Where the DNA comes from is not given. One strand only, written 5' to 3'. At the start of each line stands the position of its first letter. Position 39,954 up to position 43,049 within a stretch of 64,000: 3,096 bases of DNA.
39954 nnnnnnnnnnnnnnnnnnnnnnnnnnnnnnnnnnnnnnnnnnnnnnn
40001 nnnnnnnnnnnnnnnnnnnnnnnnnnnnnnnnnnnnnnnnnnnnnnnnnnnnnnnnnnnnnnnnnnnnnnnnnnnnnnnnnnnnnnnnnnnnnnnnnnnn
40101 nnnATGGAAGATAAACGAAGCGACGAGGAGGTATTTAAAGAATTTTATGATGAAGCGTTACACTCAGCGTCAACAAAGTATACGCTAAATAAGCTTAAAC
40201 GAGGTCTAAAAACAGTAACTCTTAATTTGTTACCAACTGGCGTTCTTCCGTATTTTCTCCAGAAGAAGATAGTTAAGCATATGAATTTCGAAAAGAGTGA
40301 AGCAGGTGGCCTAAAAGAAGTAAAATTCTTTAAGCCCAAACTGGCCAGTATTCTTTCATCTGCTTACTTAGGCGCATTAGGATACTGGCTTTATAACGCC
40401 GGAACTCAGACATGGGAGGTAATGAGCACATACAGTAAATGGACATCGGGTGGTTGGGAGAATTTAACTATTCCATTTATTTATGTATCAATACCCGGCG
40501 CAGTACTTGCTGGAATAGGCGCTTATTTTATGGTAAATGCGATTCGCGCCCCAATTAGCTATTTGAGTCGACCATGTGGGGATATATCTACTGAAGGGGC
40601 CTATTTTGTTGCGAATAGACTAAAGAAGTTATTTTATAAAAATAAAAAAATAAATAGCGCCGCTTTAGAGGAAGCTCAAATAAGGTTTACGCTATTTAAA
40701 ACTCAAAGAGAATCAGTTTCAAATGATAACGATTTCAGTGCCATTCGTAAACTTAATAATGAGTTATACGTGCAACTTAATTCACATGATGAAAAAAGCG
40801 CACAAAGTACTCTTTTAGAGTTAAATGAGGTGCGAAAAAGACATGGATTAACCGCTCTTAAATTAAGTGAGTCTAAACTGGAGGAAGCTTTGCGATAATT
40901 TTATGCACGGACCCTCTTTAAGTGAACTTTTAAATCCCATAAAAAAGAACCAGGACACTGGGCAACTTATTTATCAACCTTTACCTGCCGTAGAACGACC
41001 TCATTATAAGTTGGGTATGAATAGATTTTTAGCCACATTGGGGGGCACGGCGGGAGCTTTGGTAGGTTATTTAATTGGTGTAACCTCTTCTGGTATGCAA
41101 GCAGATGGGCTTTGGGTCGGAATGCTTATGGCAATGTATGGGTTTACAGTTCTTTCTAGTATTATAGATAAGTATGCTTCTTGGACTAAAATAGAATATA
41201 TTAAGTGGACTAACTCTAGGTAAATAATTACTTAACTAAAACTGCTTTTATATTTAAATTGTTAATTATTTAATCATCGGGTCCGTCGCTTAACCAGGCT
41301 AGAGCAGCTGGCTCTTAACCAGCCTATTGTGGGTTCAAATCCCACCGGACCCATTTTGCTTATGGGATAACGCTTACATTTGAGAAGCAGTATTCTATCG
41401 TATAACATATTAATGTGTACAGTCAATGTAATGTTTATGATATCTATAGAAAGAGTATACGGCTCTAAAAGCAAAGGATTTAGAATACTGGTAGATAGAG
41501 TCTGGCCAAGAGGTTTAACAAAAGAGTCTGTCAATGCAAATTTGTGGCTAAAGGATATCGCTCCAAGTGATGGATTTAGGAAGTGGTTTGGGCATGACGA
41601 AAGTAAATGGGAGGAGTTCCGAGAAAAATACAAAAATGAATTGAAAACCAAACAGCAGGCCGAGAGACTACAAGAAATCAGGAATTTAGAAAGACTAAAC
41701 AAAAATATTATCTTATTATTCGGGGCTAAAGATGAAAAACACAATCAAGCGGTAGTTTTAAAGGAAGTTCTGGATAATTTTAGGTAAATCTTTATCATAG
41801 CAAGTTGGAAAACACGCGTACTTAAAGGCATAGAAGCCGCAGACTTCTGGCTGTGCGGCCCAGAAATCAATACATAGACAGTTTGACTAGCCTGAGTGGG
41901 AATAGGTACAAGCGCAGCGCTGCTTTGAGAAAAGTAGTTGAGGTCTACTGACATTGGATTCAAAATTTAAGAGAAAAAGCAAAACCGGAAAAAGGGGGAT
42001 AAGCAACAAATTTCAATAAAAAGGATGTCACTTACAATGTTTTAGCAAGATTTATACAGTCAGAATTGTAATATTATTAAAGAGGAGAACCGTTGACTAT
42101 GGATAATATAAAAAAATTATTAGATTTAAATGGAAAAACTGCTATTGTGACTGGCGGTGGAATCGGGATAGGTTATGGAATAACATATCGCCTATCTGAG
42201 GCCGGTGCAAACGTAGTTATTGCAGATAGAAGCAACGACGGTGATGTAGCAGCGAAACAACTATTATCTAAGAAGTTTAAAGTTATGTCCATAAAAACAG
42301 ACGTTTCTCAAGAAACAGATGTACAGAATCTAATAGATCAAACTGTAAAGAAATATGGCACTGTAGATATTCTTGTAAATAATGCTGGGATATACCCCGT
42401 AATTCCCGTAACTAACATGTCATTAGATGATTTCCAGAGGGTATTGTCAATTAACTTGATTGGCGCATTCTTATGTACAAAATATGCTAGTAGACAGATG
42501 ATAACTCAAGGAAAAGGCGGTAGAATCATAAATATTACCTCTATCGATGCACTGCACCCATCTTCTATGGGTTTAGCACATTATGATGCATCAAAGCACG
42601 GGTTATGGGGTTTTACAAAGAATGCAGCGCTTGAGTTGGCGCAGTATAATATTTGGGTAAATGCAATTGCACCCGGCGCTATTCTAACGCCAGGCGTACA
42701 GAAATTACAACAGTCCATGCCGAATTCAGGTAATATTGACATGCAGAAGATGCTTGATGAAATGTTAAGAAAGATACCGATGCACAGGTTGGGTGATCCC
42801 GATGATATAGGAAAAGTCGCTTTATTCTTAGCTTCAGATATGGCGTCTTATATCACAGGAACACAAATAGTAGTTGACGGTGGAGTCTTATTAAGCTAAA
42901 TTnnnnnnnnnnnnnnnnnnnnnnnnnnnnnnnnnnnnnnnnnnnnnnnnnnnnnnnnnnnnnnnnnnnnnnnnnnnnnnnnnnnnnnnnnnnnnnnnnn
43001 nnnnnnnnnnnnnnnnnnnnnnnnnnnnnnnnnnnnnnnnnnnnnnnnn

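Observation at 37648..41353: tRNA-Val to tRNA-Lys bracketed island encoding a 729-aa Lon-protease-like membrane protein and two small membrane proteins.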

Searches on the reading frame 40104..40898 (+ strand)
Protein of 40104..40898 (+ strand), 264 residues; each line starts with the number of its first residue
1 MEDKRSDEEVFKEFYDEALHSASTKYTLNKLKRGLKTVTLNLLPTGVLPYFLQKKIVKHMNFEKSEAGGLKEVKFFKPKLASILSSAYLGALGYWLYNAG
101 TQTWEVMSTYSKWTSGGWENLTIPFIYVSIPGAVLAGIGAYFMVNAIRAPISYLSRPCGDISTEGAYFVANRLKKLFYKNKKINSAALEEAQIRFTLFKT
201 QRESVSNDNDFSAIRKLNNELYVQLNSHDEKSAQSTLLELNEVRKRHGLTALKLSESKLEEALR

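Call 4: search_protein_families(library=pfam, proteins=[window:40104-40898:+], max_evalue=1)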
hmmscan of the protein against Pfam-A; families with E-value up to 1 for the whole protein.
window:40104-40898:+ (264 aa): 3 families
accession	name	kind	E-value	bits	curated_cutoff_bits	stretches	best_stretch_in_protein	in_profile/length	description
PF15509.11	DUF4650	-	0.013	15.3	27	1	173-237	320-385/519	Domain of unknown function (DUF4650)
PF05251.17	Ost5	-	0.13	13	27.4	1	119-146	42-68/73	Oligosaccharyltransferase subunit 5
PF18422.6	TNFR_16_TM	-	0.85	10.3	25.6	1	118-142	2-25/38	Tumor necrosis factor receptor member 16 trans-membrane domain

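Call 5: search_protein_families(library=ncbifam, proteins=[window:40104-40898:+], max_evalue=1)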
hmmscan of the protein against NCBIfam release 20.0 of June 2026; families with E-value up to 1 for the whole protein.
window:40104-40898:+ (264 aa): 0 families

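Call 18: search_protein_families(library=padloc, proteins=[window:40104-40898:+], max_evalue=1)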
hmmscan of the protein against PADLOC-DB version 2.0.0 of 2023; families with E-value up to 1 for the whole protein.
window:40104-40898:+ (264 aa): 1 family
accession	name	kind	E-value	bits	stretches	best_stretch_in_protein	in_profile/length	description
PDLC02086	Cas4b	-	0.032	12.3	1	179-247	73-139/161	-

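Call 53: find_homologous_proteins(query=A3, max_evalue=0.001)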
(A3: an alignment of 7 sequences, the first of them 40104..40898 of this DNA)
Query A3 (7 sequences) (264 aa, profile of the alignment): 4 proteins with E <= 0.001 among 8000 candidates.
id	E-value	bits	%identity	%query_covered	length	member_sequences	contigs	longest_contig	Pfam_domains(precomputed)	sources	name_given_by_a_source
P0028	4.8e-91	323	100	100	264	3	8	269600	-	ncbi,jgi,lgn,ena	jgi:hypothetical protein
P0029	6.0e-79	283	27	94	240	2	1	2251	-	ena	-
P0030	3.9e-76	274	79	100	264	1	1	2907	-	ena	-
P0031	4.9e-47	179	23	68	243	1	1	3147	-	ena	-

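Call 54: find_encoding_contigs(protein=P0030, flank=8000, max_places=4)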
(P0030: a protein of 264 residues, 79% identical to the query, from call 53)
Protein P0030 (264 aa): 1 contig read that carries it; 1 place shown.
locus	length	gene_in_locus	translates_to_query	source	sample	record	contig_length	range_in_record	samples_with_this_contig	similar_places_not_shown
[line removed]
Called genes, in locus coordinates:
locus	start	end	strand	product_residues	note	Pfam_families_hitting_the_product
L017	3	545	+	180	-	?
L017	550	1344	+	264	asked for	-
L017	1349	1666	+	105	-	-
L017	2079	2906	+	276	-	?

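Call 55: find_encoding_contigs(protein=P0029, flank=8000, max_places=3)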
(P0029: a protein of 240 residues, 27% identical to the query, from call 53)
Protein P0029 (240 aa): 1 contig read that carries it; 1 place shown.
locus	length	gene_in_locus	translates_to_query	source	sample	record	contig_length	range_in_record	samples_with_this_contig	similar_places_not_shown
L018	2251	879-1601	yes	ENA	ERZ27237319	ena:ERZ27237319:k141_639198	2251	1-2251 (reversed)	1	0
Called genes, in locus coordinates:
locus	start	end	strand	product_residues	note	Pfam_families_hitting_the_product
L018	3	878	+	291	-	?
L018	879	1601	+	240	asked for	-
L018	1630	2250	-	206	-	?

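Call 56: find_encoding_contigs(protein=P0031, flank=8000, max_places=3)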
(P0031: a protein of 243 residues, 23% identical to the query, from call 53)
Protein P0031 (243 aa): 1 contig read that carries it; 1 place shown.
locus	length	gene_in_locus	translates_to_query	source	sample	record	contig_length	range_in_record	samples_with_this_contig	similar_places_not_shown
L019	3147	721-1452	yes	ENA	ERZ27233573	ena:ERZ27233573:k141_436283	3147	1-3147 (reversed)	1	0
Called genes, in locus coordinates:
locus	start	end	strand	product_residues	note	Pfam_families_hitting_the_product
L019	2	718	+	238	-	?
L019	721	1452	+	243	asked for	-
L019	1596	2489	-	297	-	PF01435:Peptidase_M48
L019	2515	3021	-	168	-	-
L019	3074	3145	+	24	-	?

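Call 70: predict_structure(alignment_id=A4)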
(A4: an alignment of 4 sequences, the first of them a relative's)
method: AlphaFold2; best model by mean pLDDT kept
length: 264 residues; sequences in the alignment: 4
mean_pLDDT: 46.9   pTM: 0.39
mean pLDDT of the five models: 46.9, 45.8, 42.8, 41.9, 39.9
residues with pLDDT >= 90: 0; 70-90: 44; 50-70: 52; < 50: 168
segments of 3 or more residues with pLDDT < 50: 23-178, 255-264
pLDDT, mean of each block of 10 residues (from residue 1): 60 64 47 30 30 38 26 29 40 39 30 32 31 41 33 27 32 48 66 69 70 72 65 76 73 51 42
secondary structure, 60 per line:
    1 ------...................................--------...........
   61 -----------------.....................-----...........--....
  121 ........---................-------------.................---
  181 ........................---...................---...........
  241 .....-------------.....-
elements in order: H7-41 H50-60 H78-98 E104-114 E117-128 H132-147 H161-177 H181-204 H208-226 H230-245 H259-263

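Call 80: search_protein_families(library=phrogs, proteins=[window:40104-40898:+], max_evalue=0.01)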
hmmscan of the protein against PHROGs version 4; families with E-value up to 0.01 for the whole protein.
window:40104-40898:+ (264 aa): 0 families

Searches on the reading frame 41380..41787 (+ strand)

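Call 4: search_protein_families(library=pfam, proteins=[window:41380-41787:+], max_evalue=1)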
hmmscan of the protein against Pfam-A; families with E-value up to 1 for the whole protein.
window:41380-41787:+ (135 aa): 4 families
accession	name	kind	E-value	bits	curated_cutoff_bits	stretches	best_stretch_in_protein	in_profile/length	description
PF22752.1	DUF488-N3i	-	1.9e-31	109.8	27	1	20-132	1-112/131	Inactive DUF488-N3 subclade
PF04343.18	DUF488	-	2.1e-30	106.3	22.2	1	23-131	2-121/121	Domain of unknown function DUF488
PF22751.1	DUF488-N3a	-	6.3e-24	85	27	1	29-132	11-115/118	Active DUF488-N3 subclade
PF06381.16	Phage_portal_3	-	0.023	13.8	33.8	1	59-126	18-87/357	Phage portal protein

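Call 5: search_protein_families(library=ncbifam, proteins=[window:41380-41787:+], max_evalue=1)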
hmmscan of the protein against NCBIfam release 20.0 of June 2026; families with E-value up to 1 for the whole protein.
window:41380-41787:+ (135 aa): 0 families

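Call 18: search_protein_families(library=padloc, proteins=[window:41380-41787:+], max_evalue=1)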
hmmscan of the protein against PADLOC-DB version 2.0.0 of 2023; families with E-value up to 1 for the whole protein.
window:41380-41787:+ (135 aa): 0 families

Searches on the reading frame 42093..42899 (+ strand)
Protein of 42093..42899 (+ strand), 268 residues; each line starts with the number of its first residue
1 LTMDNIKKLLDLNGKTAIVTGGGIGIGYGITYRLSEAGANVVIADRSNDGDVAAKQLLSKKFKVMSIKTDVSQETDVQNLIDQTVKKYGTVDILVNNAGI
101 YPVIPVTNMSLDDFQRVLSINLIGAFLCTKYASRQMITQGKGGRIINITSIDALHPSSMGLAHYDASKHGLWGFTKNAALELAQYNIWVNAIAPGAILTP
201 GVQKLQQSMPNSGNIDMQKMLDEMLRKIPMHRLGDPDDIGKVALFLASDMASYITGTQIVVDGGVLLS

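Call 4: search_protein_families(library=pfam, proteins=[window:42093-42899:+], max_evalue=1)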
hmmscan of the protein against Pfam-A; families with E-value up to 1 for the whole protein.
window:42093-42899:+ (268 aa): 6 families
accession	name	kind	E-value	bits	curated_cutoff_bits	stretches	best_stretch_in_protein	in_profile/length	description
PF13561.12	adh_short_C2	-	1.1e-63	215.4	27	1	25-265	7-235/236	Enoyl-(Acyl carrier protein) reductase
PF00106.31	adh_short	-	4.7e-55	186.5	26.6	1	15-207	1-192/195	short chain dehydrogenase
PF08659.16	KR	-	3.9e-10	40.4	22.6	1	16-125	2-116/180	KR domain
PF23441.1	SDR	-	6.9e-06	26.1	27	1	13-267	6-257/258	SDR-like rossmann domain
PF02737.24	3HCDH_N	-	0.042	14.2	22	1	19-78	4-61/180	3-hydroxyacyl-CoA dehydrogenase, NAD binding domain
PF09795.14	ATG31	-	0.053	14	25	1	39-118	66-142/156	Autophagy-related protein 31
